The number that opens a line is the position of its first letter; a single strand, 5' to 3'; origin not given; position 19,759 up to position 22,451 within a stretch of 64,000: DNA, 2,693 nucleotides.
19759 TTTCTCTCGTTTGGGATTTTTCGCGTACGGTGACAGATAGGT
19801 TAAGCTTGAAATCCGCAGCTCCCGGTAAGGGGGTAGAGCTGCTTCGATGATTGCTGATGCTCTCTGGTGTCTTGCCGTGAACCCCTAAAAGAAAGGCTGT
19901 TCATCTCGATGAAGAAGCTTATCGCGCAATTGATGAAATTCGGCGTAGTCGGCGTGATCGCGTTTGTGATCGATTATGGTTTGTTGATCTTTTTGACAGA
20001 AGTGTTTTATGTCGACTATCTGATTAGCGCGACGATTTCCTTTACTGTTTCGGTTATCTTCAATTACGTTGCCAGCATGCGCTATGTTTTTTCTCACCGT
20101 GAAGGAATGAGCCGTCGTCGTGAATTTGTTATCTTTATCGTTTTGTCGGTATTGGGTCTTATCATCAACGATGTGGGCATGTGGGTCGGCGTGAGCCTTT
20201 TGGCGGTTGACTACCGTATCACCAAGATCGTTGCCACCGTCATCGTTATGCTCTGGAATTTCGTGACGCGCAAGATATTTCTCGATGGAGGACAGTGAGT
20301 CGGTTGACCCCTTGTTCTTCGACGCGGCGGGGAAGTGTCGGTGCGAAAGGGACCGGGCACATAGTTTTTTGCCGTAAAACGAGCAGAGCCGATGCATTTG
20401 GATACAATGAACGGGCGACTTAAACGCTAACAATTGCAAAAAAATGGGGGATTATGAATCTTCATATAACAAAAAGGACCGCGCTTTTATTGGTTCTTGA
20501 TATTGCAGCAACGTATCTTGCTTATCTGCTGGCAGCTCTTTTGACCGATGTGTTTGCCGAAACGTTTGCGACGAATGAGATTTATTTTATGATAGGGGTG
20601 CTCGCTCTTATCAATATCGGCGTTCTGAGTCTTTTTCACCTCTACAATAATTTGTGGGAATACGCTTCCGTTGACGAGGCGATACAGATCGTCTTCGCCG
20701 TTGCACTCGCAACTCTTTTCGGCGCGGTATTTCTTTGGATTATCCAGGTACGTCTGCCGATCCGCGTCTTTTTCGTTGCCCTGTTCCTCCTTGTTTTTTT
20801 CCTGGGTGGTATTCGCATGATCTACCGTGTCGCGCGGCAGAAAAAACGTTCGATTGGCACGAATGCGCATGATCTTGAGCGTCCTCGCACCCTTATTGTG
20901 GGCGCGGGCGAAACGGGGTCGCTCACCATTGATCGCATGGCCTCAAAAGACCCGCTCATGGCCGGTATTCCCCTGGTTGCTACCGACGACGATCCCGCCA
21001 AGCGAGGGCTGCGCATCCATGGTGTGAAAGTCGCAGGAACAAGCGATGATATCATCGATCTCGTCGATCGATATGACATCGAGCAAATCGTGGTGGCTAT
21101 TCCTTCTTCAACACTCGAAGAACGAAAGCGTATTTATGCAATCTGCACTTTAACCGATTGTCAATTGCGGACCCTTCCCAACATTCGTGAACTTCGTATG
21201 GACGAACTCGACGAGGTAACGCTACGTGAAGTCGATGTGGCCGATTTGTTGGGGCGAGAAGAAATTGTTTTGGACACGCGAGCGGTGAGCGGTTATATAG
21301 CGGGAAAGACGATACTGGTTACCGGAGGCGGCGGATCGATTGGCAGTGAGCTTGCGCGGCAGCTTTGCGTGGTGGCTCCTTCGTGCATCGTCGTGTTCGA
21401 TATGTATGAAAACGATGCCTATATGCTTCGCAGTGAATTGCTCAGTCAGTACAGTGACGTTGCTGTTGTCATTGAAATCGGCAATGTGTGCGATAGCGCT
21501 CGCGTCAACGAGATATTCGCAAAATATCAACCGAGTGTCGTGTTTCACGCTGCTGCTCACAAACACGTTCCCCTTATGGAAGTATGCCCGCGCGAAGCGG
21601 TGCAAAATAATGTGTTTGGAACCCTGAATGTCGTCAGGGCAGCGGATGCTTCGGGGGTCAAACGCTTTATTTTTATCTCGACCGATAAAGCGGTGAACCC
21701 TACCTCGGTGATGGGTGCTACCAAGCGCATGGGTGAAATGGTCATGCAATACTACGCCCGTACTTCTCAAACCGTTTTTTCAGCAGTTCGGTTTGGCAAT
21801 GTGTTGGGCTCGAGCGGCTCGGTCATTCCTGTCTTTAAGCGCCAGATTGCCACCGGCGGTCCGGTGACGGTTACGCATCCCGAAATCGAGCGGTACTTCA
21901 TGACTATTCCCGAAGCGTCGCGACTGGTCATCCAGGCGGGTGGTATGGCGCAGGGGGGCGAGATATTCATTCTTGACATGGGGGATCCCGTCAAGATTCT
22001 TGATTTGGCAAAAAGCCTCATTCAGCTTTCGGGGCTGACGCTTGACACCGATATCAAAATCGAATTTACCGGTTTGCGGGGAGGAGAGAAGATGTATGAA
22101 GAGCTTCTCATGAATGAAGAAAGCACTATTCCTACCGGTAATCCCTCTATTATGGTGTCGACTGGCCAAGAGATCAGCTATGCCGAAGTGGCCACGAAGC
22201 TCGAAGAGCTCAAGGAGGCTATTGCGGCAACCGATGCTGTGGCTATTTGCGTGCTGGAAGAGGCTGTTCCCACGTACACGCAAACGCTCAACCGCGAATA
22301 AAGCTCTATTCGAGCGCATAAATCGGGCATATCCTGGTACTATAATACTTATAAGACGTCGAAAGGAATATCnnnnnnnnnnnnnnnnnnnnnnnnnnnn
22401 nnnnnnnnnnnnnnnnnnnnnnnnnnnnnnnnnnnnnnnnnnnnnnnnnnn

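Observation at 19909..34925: Duplicated parts for lipid-carrier-dependent extracytoplasmic glycosylation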

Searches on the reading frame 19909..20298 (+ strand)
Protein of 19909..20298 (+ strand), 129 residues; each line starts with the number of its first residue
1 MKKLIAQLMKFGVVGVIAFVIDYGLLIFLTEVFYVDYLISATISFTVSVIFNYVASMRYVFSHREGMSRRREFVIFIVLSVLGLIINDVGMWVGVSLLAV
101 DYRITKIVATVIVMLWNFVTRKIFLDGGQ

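Call 5: search_protein_families(library=pfam, proteins=[window:19909-20298:+], max_evalue=0.01)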
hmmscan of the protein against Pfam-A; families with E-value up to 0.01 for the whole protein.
window:19909-20298:+ (129 aa): 1 family
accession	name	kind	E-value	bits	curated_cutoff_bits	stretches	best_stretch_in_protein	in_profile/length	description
PF04138.20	GtrA_DPMS_TM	-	4.8e-26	91.7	26.1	1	10-124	1-115/117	GtrA/DPMS, transmembrane domain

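Call 14: search_protein_families(library=ncbifam, proteins=[window:19909-20298:+], max_evalue=0.001)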
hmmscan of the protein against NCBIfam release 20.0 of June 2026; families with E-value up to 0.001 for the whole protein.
window:19909-20298:+ (129 aa): 0 families

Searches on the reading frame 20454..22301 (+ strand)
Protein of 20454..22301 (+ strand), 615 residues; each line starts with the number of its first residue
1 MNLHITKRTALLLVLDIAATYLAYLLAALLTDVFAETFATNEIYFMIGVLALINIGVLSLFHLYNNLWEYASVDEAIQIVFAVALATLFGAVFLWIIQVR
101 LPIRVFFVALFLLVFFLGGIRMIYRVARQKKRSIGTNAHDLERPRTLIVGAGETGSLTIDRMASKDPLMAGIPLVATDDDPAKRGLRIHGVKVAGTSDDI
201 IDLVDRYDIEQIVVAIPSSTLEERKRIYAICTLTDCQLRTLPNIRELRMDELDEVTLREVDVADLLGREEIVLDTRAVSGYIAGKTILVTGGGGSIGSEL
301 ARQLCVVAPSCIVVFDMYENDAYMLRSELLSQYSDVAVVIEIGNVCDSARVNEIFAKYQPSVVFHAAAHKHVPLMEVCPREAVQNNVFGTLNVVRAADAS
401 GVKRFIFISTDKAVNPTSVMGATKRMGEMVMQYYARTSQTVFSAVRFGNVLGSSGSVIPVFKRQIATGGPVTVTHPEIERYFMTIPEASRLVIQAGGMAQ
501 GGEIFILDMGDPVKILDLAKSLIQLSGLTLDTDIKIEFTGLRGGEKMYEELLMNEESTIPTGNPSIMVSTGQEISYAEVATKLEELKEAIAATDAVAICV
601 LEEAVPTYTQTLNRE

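Call 5: search_protein_families(library=pfam, proteins=[window:20454-22301:+], max_evalue=0.01)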
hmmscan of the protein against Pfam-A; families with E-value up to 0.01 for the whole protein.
window:20454-22301:+ (615 aa): 12 families
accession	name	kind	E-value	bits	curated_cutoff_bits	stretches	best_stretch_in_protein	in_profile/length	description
PF02719.21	Polysacc_synt_2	-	1.4e-116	389.3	20.2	1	287-568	1-290/293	Polysaccharide biosynthesis protein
PF01370.27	Epimerase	-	6.3e-25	88.4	20.9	1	287-475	1-203/240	NAD dependent epimerase/dehydratase family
PF16363.11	GDP_Man_Dehyd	-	1.5e-17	64.5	27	1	288-412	1-131/332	GDP-mannose 4,6 dehydratase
PF04321.23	RmlD_sub_bind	-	2.3e-13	50.3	27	1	286-456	2-157/287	RmlD substrate binding domain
PF01073.25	3Beta_HSD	-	1.1e-11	44.7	22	1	288-419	1-125/280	3-beta hydroxysteroid dehydrogenase/isomerase family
PF13727.12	CoA_binding_3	-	8.3e-11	42.6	25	1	74-240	16-173/175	CoA-binding domain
PF13460.12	NAD_binding_10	-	2e-06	28.2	27.2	1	331-438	33-124/184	NAD(P)H-binding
PF07993.18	NAD_binding_4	-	2e-05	24.3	20.1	1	361-417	90-143/258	Male sterility protein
PF08659.16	KR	-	0.0015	18.9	22.6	1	286-409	2-135/180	KR domain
PF01488.26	Shikimate_DH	-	0.0019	18.8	24.3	0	138-165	7-34/138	Shikimate / quinate 5-dehydrogenase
PF05368.20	NmrA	-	0.0022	18.1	27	0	285-476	3-179/298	NmrA-like family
PF00106.31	adh_short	-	0.0078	16.1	26.6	0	285-396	1-118/195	short chain dehydrogenase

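Call 14: search_protein_families(library=ncbifam, proteins=[window:20454-22301:+], max_evalue=0.001)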
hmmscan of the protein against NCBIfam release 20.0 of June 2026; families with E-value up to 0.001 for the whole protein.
window:20454-22301:+ (615 aa): 31 families (the best 25 are shown)
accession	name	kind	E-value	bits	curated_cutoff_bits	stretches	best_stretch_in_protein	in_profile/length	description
TIGR03589.1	PseB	equivalog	1.7e-52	178.4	407.75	1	283-559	3-269/324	UDP-N-acetylglucosamine 4,6-dehydratase (inverting)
TIGR04130.1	FnlA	equivalog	1e-45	156.1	730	1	284-557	4-270/337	UDP-N-acetylglucosamine 4,6-dehydratase/5-epimerase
TIGR03025.1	EPS_sugtrans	subfamily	1.1e-21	77.6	295.55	1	15-262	2-242/445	exopolysaccharide biosynthesis polyprenyl glycosylphosphotransferase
TIGR03023.1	WcaJ_sugtrans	equivalog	3.2e-19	69.6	410.75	1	15-261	2-246/453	undecaprenyl-phosphate glucose phosphotransferase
TIGR01179.1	galE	equivalog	4e-19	68.6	262.3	1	287-454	2-180/332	UDP-glucose 4-epimerase GalE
TIGR01181.1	dTDP_gluc_dehyt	equivalog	2.2e-15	56.6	365.1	1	287-413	2-128/321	dTDP-glucose 4,6-dehydratase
NF007582.0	PRK10217.1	equivalog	5.7e-13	48.7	698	1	285-399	2-114/355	dTDP-glucose 4,6-dehydratase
NF007490.0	PRK10084.1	subfamily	1.3e-12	47.4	649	1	287-398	3-112/361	dTDP-glucose 4,6-dehydratase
TIGR04180.1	EDH_00030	hypoth_equivalog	1.8e-12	47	475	1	287-412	1-123/297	NAD-dependent 4,6-dehydratase LegB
NF007956.0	PRK10675.1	subfamily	5.9e-12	45.4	394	1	287-410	3-124/338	UDP-glucose 4-epimerase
TIGR01214.1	rmlD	equivalog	5.4e-11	42.1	224.05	1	286-444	1-148/285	dTDP-4-dehydrorhamnose reductase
TIGR02622.1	CDP_4_6_dhtase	equivalog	7.7e-11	41.7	278.45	1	283-415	3-134/352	CDP-glucose 4,6-dehydratase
TIGR03022.1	WbaP_sugtrans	subfamily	4e-10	39.5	403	1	12-254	1-235/456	undecaprenyl-phosphate galactose phosphotransferase WbaP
TIGR03466.1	HpnA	hypoth_equivalog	1.4e-08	34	367.65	1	286-415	2-118/327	hopanoid-associated sugar epimerase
NF042422.1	oxyalk_red_OleD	equivalog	1.2e-06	28.1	580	1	287-436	3-141/329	2-alkyl-3-oxoalkanoate reductase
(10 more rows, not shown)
